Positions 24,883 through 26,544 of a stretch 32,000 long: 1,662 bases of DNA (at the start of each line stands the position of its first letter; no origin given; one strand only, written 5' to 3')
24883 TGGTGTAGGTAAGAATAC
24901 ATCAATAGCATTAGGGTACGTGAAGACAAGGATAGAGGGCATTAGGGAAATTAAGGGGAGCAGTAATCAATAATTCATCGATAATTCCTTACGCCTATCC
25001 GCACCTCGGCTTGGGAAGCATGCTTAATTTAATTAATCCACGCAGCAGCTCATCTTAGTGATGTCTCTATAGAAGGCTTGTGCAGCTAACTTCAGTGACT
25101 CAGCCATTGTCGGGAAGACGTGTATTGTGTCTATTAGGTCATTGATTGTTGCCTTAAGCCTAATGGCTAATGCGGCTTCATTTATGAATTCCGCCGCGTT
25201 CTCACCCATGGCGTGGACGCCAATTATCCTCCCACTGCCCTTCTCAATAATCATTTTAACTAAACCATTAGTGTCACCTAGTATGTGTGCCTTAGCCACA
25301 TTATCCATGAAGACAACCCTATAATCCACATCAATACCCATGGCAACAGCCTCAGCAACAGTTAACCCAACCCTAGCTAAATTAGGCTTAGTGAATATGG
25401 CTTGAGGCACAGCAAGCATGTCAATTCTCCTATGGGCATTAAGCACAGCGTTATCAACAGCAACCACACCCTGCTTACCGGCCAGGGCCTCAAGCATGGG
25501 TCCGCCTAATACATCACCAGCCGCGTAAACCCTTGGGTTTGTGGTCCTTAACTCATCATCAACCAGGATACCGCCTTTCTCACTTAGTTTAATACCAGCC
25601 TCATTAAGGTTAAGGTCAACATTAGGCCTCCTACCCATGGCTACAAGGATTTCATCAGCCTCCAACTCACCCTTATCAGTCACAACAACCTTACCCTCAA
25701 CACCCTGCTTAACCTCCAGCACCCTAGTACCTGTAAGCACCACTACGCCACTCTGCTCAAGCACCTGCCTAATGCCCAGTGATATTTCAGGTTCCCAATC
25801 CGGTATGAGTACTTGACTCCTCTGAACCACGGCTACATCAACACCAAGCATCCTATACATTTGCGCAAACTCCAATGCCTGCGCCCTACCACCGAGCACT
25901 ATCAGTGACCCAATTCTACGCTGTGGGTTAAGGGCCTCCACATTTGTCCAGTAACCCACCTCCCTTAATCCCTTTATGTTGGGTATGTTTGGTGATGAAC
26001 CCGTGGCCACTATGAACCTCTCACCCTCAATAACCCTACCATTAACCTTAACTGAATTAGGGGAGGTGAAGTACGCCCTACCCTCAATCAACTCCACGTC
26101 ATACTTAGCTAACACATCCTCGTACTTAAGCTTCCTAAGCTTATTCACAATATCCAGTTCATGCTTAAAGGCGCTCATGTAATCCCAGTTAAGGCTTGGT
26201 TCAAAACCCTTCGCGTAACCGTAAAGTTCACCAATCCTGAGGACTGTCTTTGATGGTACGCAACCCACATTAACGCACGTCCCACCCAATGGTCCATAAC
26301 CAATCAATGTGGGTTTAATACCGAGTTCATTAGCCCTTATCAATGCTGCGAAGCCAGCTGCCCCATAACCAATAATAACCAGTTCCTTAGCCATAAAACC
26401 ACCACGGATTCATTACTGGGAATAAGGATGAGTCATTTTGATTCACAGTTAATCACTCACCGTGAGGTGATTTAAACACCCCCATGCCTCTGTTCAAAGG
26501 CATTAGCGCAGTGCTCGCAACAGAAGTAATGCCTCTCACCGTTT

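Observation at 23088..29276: Inverted twin CRISPR arrays whose core lacks cas1/cas2 and carries a mercury-resistance cluster instead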

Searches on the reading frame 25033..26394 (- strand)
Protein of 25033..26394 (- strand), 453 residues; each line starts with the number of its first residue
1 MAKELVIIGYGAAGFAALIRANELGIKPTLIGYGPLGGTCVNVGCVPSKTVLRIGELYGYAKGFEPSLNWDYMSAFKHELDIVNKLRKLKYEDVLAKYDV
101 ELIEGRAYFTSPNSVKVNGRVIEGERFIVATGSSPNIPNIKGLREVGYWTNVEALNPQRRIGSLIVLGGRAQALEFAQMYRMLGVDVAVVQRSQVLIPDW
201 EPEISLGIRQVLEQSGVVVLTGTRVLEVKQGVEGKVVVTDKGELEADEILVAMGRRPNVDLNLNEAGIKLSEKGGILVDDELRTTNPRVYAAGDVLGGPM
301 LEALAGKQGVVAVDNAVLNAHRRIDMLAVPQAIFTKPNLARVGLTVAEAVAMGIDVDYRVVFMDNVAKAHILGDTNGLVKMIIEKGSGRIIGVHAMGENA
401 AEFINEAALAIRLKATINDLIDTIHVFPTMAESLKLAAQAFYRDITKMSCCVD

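Call 7: search_protein_families(library=pfam, proteins=[window:25033-26394:-], max_evalue=0.01)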
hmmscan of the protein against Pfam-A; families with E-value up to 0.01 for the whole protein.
window:25033-26394:- (453 aa): 6 families
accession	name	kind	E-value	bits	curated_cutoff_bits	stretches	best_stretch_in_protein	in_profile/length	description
PF07992.20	Pyr_redox_2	-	1.3e-59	202.5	26.1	1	4-309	2-291/291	Pyridine nucleotide-disulphide oxidoreductase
PF02852.28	Pyr_redox_dim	-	8.8e-32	110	25.3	1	329-437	1-109/110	Pyridine nucleotide-disulphide oxidoreductase, dimerisation domain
PF00070.33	Pyr_redox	-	1.5e-11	45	22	1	164-238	2-77/82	Pyridine nucleotide-disulphide oxidoreductase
PF13738.12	Pyr_redox_3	-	2.7e-11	43.7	30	1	114-293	115-305/305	Pyridine nucleotide-disulphide oxidoreductase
PF03486.20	HI0933_like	-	2.4e-05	24.4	50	0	175-279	81-188/244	HI0933-like protein Rossmann domain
PF01134.28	GIDA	-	0.00018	21.2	22.1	0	5-57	2-52/391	Glucose inhibited division protein A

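Call 11: find_encoding_contigs(protein=window:25033-26394:-, flank=10000, max_places=6)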
Protein window:25033-26394:- (453 aa): no gene with exactly this product is on record in the collection.

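Call 25: search_protein_families(library=ncbifam, proteins=[window:25033-26394:-], max_evalue=0.01)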
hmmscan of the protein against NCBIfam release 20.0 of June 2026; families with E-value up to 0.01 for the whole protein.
window:25033-26394:- (453 aa): 54 families (the best 25 are shown)
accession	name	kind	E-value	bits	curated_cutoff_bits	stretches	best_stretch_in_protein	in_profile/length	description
TIGR02053.1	MerA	equivalog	4.8e-173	576.4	454.45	1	4-453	2-465/465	mercury(II) reductase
NF010311.1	PRK13748.1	subfamily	1.7e-107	360.6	600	1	4-452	99-559/560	mercury(II) reductase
TIGR01350.1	lipoamide_DH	equivalog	2.9e-102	342.7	408.8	1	4-444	3-457/461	dihydrolipoyl dehydrogenase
NF004991.0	PRK06370.1-3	subfamily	4.3e-91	306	620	1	4-445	37-491/509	FAD-containing oxidoreductase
NF041853.1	hythiocyan_redase_MerA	equivalog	1e-78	265.1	650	1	4-434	5-434/440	hypothiocyanous acid reductase MerA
NF004947.0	PRK06292.2-5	equivalog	1.2e-77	261.8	592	1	4-439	5-456/474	dihydrolipoyl dehydrogenase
NF004943.0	PRK06292.2-1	equivalog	7.5e-76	255.7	432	1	4-441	5-455/456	dihydrolipoyl dehydrogenase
NF004776.0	PRK06116.1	equivalog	7.7e-75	252.6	480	1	5-434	7-446/450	glutathione-disulfide reductase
NF004992.0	PRK06370.1-4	equivalog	1.9e-74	250.8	629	1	6-434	8-448/459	FAD-containing oxidoreductase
NF003585.0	PRK05249.1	equivalog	2.5e-73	247.3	465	1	4-439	8-455/464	Si-specific NAD(P)(+) transhydrogenase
NF040477.1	chlor_oxi_RclA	equivalog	5.6e-69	232.9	740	1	6-435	7-434/441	reactive chlorine resistance oxidoreductase RclA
NF004945.0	PRK06292.2-3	equivalog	1.4e-68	231.9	494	1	4-437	5-448/457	dihydrolipoyl dehydrogenase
NF005572.0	PRK07251.1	equivalog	3.6e-67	227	537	1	4-434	5-432/438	FAD-containing oxidoreductase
NF004946.0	PRK06292.2-4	subfamily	1.7e-66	224.9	634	1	4-439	5-468/487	dihydrolipoyl dehydrogenase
TIGR01424.1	gluta_reduc_2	equivalog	1e-65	222.1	606.05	1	4-434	4-442/446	glutathione-disulfide reductase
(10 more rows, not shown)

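Call 28: find_homologous_proteins(query=window:25033-26394:-)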
Query window:25033-26394:- (453 aa): 7409 proteins with E <= 0.001 among 8000 candidates; the best 120 are listed.
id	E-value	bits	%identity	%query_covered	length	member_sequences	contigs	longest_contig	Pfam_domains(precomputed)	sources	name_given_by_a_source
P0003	2.2e-293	990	100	100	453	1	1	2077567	PF02852.29,PF07992.21,PF00070.34,PF13738.13,PF03486.21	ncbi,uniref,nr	ncbi:mercury(II) reductase [Caldivirga maquilingensis]|uniref:Mercuric reductase n=1 Tax=Caldivirga 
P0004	2.7e-225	766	76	100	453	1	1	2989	PF02852.29,PF07992.21,PF00070.34,PF13738.13,PF01134.29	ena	-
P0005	3.5e-224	762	76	100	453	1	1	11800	PF02852.29,PF07992.21,PF00070.34,PF13738.13,PF01134.29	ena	-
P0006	3.3e-223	759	76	100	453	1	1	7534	PF02852.29,PF07992.21,PF00070.34,PF13738.13,PF01134.29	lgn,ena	-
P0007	9.0e-217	738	74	100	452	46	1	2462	PF02852.29,PF07992.21,PF00070.34,PF13738.13,PF03486.21,PF01134.29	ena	-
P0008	5.2e-200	683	72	92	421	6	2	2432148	PF02852.29,PF07992.21,PF00070.34,PF13738.13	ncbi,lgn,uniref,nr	ncbi:mercury(II) reductase [Vulcanisaeta souniana JCM 11219]|uniref:Mercuric reductase n=1 Tax=Vulca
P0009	5.5e-199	679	65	100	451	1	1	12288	PF02852.29,PF07992.21,PF00070.34,PF13738.13,PF01134.29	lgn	-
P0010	1.7e-192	658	68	100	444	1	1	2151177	PF02852.29,PF07992.21,PF00070.34,PF13738.13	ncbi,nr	ncbi:mercury(II) reductase [Sulfolobales archaeon HS-7]|nr:mercury(II) reductase [Sulfolobales archa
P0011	2.3e-192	658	65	100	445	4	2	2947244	PF02852.29,PF07992.21,PF00070.34,PF13738.13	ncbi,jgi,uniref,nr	ncbi:mercury(II) reductase [Acidianus brierleyi]|uniref:Mercuric reductase n=1 Tax=Acidianus brierle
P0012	2.5e-190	651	66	100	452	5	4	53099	PF02852.29,PF07992.21,PF00070.34,PF13738.13,PF01134.29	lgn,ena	-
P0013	7.9e-190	649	64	100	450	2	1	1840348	PF02852.29,PF07992.21,PF00070.34,PF13738.13,PF03486.21,PF01134.29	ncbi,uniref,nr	ncbi:mercury(II) reductase [Metallosphaera cuprina]|uniref:Mercuric reductase n=1 Tax=Metallosphaera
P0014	1.4e-189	648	64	100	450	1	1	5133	PF02852.29,PF07992.21,PF00070.34,PF13738.13,PF03486.21,PF01134.29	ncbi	ncbi:MAG: mercury(II) reductase [Metallosphaera sp.]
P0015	3.3e-189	647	65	99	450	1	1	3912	PF02852.29,PF07992.21,PF00070.34,PF13738.13,PF03486.21,PF01134.29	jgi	-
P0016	4.8e-189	647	64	99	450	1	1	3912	PF02852.29,PF07992.21,PF00070.34,PF13738.13,PF01134.29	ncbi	-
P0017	4.9e-189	647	64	100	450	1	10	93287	PF02852.29,PF07992.21,PF00070.34,PF13738.13,PF03486.21,PF01134.29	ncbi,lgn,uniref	ncbi:MAG: mercury(II) reductase [Metallosphaera sp.]|uniref:mercury(II) reductase n=2 Tax=Metallosph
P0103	8.9e-172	590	62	100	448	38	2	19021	PF02852.29,PF07992.21,PF00070.34,PF13738.13,PF03486.21,PF01134.29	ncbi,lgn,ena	ncbi:MAG: mercury(II) reductase [Thermocladium sp.]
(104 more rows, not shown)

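Call 30: find_encoding_contigs(protein=P0005, flank=10000, max_places=3)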
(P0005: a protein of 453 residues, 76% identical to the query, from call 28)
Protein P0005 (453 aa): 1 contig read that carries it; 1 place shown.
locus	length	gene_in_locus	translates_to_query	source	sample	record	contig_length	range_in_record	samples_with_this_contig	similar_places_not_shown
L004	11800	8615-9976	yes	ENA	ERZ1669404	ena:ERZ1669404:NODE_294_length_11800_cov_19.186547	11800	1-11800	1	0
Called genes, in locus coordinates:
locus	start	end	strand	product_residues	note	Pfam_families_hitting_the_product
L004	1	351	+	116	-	?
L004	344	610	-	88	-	-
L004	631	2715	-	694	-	PF03190:Thioredox_DsbH, PF13098:Thioredoxin_2 (weak), PF13899:Thioredoxin_7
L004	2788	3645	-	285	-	PF00581:Rhodanese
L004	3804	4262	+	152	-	PF13686:DrsE_2 (weak)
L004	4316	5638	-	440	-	PF00206:Lyase_1, PF10415:FumaraseC_C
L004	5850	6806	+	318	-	PF02678:Pirin, PF05726:Pirin_C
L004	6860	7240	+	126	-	PF01022:HTH_5, PF12840:HTH_20 (weak), PF13412:HTH_24 (weak), PF25212:HVO_A0114 (weak), PF01978:TrmB (faint)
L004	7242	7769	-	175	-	PF00578:AhpC-TSA (weak), PF08534:Redoxin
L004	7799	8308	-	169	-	-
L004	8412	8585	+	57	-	PF06467:zf-FCS, PF24273:TRASH_HVO_1752_C (weak), PF04945:YHS (weak)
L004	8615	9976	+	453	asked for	PF01134:GIDA (faint), PF07992:Pyr_redox_2, PF13738:Pyr_redox_3, PF00070:Pyr_redox, PF02852:Pyr_redox_dim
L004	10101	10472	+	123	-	-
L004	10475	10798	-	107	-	-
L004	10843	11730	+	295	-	PF00581:Rhodanese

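Call 31: find_encoding_contigs(protein=P0008, flank=10000, max_places=3)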
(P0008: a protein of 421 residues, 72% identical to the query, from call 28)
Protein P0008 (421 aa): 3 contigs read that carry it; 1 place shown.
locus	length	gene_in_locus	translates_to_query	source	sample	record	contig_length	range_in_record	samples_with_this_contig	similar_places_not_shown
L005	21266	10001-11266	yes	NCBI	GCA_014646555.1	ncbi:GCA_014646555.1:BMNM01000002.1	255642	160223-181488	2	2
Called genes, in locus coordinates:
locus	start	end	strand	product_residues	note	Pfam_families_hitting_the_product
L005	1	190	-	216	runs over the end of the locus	PF01980:TrmO_N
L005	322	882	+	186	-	PF13489:Methyltransf_23, PF13649:Methyltransf_25, PF13847:Methyltransf_31 (weak), PF08241:Methyltransf_11, PF08242:Methyltransf_12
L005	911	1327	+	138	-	PF05168:HEPN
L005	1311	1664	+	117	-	PF01909:NTP_transf_2 (weak)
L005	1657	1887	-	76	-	-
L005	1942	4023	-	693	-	PF03190:Thioredox_DsbH, PF13899:Thioredoxin_7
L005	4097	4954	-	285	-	PF00581:Rhodanese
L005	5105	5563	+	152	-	PF13686:DrsE_2 (weak)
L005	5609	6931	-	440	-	PF00206:Lyase_1, PF10415:FumaraseC_C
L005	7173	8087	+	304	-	PF02678:Pirin, PF05726:Pirin_C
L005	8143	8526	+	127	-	PF01022:HTH_5, PF12840:HTH_20 (weak), PF13412:HTH_24 (weak), PF25212:HVO_A0114 (weak)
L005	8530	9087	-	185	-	PF00578:AhpC-TSA, PF08534:Redoxin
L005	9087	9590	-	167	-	-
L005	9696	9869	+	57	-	PF06467:zf-FCS, PF24273:TRASH_HVO_1752_C (weak), PF08394:Arc_trans_TRASH (weak), PF04945:YHS (weak)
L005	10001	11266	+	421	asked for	PF07992:Pyr_redox_2, PF13738:Pyr_redox_3, PF00070:Pyr_redox, PF02852:Pyr_redox_dim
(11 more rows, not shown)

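Call 32: find_encoding_contigs(protein=P0103, flank=10000, max_places=3)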
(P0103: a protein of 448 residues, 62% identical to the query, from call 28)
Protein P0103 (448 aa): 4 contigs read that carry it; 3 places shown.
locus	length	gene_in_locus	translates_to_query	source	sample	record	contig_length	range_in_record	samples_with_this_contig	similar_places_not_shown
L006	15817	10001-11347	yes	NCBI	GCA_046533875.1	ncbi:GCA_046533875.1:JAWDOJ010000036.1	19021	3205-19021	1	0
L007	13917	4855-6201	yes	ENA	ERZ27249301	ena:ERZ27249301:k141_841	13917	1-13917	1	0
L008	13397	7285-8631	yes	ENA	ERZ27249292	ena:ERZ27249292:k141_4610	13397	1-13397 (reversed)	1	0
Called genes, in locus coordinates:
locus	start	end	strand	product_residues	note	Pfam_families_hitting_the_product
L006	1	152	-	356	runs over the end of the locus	-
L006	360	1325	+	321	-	PF20030:bpMoxR (weak), PF00004:AAA (weak), PF07726:AAA_3, PF07728:AAA_5, PF17863:AAA_lid_2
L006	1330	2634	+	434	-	PF01882:DUF58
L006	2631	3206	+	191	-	-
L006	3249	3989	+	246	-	-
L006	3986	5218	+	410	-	-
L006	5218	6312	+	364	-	PF27715:UCP019236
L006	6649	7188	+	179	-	PF22769:DCD, PF00692:dUTPase (weak)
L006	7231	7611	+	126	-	PF06677:Auto_anti-p27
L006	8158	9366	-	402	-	PF01041:DegT_DnrJ_EryC1, PF00266:Aminotran_5 (faint)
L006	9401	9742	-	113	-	PF12840:HTH_20 (weak), PF01022:HTH_5, PF13412:HTH_24 (weak)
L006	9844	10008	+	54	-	PF06467:zf-FCS (weak), PF24273:TRASH_HVO_1752_C (weak)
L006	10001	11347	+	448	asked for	PF01134:GIDA (faint), PF03486:HI0933_like (faint), PF07992:Pyr_redox_2, PF13738:Pyr_redox_3, PF00070:Pyr_redox, PF02852:Pyr_redox_dim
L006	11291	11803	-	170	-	-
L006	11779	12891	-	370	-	PF01935:DUF87, PF10412:TrwB_AAD_bind, PF12846:AAA_10 (weak)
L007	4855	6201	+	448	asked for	PF01134:GIDA (faint), PF03486:HI0933_like (faint), PF07992:Pyr_redox_2, PF13738:Pyr_redox_3, PF00070:Pyr_redox, PF02852:Pyr_redox_dim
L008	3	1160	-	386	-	?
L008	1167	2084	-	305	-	PF03787:RAMPs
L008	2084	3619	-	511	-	-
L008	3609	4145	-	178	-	-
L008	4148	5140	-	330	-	PF03787:RAMPs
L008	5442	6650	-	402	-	PF01041:DegT_DnrJ_EryC1, PF00266:Aminotran_5 (faint)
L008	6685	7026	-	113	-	PF12840:HTH_20 (weak), PF01022:HTH_5, PF13412:HTH_24 (weak)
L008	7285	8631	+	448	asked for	PF01134:GIDA (faint), PF03486:HI0933_like (faint), PF07992:Pyr_redox_2, PF13738:Pyr_redox_3, PF00070:Pyr_redox, PF02852:Pyr_redox_dim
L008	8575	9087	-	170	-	-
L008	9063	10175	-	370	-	PF01935:DUF87, PF10412:TrwB_AAD_bind, PF12846:AAA_10 (weak)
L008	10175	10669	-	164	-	-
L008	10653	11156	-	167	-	-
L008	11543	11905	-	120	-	PF00126:HTH_1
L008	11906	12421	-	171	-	PF00994:MoCF_biosynth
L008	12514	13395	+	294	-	?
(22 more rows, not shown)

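Call 75: search_protein_families(library=ncbifam, proteins=[L008:3-1160:-, L008:1167-2084:-, L008:2084-3619:-, L008:3609-4145:-, L008:4148-5140:-, L008:5442-6650:-], max_evalue=0.001)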
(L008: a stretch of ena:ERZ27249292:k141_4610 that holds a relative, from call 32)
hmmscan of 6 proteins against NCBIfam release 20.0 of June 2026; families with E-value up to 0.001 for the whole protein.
L008:3-1160:- (386 aa): 1 family
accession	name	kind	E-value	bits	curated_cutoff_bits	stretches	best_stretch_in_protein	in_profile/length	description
TIGR02577.1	cas_TM1794_Cmr2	equivalog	6.9e-25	87.9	79.4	1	211-344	2-134/510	type III-B CRISPR-associated protein Cas10/Cmr2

L008:1167-2084:- (305 aa): 4 families
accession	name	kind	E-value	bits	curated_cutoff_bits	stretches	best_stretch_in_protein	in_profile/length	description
TIGR01898.1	cas_TM1791_cmr6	equivalog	6.1e-30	104.8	51.1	1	95-296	6-195/195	type III-B CRISPR module RAMP protein Cmr6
TIGR02582.1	cas7_TM1809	equivalog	1.6e-07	31.6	90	1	98-294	12-200/203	type III-A CRISPR-associated RAMP protein Csm3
TIGR01877.1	cas_cas6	equivalog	5.9e-05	23.6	58.65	0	191-294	102-198/200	CRISPR-associated endoribonuclease Cas6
TIGR02581.1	cas_cyan_RAMP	equivalog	0.00069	19.3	108.05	0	122-144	39-61/216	type III CRISPR-associated RAMP protein Csx7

L008:2084-3619:- (511 aa): 0 families

L008:3609-4145:- (178 aa): 1 family
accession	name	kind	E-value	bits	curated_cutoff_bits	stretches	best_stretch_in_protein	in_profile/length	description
TIGR01881.1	cas_Cmr5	equivalog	1.3e-07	32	27.9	1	6-166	11-138/143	type III-B CRISPR module-associated protein Cmr5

L008:4148-5140:- (330 aa): 2 families
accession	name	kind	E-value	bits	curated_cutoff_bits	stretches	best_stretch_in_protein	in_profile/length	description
TIGR02580.1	cas_RAMP_Cmr4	equivalog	2.5e-58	198.2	87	1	4-308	1-283/283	type III-B CRISPR module RAMP protein Cmr4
TIGR02581.1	cas_cyan_RAMP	equivalog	1.8e-05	24.5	108.05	0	9-51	11-55/216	type III CRISPR-associated RAMP protein Csx7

L008:5442-6650:- (402 aa): 18 families
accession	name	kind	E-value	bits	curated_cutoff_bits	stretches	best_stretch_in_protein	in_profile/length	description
TIGR03588.1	PseC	equivalog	4.3e-82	276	423.5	1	20-355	7-353/380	UDP-4-amino-4,6-dideoxy-N-acetyl-beta-L-altrosamine transaminase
TIGR04181.1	NHT_00031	hypoth_equivalog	1.6e-72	244.4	420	1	19-327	5-327/359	LegC family aminotransferase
NF008658.2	PRK11658.1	equivalog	8.5e-65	218.8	631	1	19-398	9-377/379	UDP-4-amino-4-deoxy-L-arabinose aminotransferase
NF008687.0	PRK11706.1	equivalog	7.6e-63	212.5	375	1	19-339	6-331/375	dTDP-4-amino-4,6-dideoxygalactose transaminase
NF011936.0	PRK15407.1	equivalog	1.2e-61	208.8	423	2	43-223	63-251/440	lipopolysaccharide biosynthesis protein RfbH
TIGR02379.1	ECA_wecE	subfamily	1.5e-52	178.6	434.85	1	20-334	7-327/376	dTDP-4-amino-4,6-dideoxy-D-glucose transaminase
TIGR04427.1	PLP_DesI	equivalog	1.3e-50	172.7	650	1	44-324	51-328/390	dTDP-4-dehydro-6-deoxyglucose aminotransferase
NF005816.0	PRK07682.1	equivalog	3.3e-06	26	620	1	66-141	96-171/390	aminotransferase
NF004770.0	PRK06108.1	subfamily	6.6e-06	25.2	422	1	56-166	92-209/396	pyridoxal phosphate-dependent aminotransferase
TIGR01977.1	am_tr_V_EF2568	hypoth_equivalog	6.9e-06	25.3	377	1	52-173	51-180/376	cysteine desulfurase family protein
NF005305.0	PRK06836.1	equivalog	8.2e-06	25.3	376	1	44-139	82-176/396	pyridoxal phosphate-dependent aminotransferase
NF040779.1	Sec_lyase_SclA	exception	2.8e-05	23.2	525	1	61-172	62-178/378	selenocysteine lyase SclA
NF004975.0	PRK06348.1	equivalog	0.0002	20.4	549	1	67-139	96-168/384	pyridoxal phosphate-dependent aminotransferase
NF005817.0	PRK07683.1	equivalog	0.00035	19.4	575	1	65-167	94-201/387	aminotransferase A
NF005732.0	PRK07550.1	equivalog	0.00052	19.2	366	1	47-166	80-205/389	aminotransferase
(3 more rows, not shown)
